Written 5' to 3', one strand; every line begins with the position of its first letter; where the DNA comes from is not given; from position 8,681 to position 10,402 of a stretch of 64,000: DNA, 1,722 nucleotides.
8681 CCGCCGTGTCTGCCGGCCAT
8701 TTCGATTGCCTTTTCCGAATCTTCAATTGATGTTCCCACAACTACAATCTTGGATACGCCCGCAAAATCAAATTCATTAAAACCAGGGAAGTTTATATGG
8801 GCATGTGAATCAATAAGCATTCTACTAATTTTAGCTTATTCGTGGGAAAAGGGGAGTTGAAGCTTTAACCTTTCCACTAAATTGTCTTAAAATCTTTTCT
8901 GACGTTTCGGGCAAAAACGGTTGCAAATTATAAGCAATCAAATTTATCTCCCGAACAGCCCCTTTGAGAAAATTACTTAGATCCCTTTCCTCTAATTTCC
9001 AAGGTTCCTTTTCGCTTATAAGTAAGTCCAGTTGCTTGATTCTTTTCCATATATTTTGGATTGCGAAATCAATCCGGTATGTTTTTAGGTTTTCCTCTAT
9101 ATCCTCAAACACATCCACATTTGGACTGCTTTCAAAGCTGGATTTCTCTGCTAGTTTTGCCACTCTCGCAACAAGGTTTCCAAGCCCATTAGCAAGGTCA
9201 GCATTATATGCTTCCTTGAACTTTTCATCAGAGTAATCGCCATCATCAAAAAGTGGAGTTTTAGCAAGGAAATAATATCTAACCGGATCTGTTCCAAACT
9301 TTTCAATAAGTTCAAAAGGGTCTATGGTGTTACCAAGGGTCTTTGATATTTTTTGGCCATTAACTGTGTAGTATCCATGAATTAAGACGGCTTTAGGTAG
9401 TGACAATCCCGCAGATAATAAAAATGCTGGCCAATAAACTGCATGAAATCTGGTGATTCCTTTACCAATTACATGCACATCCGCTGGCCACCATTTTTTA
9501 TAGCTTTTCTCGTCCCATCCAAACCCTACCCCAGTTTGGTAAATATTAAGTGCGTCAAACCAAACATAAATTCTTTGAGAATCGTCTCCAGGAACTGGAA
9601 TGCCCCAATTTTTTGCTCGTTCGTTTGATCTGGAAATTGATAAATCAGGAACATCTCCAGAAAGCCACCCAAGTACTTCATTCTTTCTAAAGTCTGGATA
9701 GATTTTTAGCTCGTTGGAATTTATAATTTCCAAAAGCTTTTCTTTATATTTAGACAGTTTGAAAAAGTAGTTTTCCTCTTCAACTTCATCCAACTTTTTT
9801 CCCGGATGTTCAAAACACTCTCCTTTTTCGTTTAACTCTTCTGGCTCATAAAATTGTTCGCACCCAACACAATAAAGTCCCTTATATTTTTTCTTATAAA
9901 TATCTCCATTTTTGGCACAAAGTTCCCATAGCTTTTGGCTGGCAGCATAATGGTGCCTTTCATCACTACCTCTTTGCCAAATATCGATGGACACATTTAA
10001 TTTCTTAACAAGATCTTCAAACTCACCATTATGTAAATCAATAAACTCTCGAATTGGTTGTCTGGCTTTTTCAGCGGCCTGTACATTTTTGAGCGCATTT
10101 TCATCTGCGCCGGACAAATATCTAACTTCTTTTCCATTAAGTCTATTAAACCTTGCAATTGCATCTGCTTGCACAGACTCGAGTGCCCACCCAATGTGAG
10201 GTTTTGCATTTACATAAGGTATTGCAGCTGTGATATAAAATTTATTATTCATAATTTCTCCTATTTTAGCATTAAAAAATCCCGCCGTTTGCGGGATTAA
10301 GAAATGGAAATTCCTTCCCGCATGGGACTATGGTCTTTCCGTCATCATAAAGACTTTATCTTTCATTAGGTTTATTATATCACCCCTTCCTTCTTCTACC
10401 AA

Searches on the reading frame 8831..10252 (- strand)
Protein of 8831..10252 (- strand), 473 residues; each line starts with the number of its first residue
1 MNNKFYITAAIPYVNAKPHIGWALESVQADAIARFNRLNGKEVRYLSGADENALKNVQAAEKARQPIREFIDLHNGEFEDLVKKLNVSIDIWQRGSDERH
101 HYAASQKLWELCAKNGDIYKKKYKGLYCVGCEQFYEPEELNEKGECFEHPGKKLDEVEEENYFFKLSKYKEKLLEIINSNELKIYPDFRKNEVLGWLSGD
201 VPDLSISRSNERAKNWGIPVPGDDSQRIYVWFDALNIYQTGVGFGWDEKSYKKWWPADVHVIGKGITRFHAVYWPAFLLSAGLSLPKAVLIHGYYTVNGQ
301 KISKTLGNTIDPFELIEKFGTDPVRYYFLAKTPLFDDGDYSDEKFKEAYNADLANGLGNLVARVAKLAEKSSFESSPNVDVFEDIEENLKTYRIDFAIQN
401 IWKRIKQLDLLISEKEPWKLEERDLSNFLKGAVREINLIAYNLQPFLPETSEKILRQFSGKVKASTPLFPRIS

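Call 76: search_protein_families(library=pfam, proteins=[window:8831-10252:-], max_evalue=0.00001)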
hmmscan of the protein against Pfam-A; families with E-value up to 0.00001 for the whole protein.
window:8831-10252:- (473 aa): 3 families
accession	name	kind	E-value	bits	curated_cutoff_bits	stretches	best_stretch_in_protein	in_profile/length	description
PF09334.17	tRNA-synt_1g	-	1.7e-92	310.7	20.1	1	6-364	2-390/391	tRNA synthetases class I (M)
PF00133.28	tRNA-synt_1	-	9.6e-27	94.2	22.7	2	3-221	23-244/414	tRNA synthetases class I (I, L, M and V)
PF01406.26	tRNA-synt_1e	-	1e-09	38.6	27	0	289-348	241-299/301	tRNA synthetases class I (C) catalytic domain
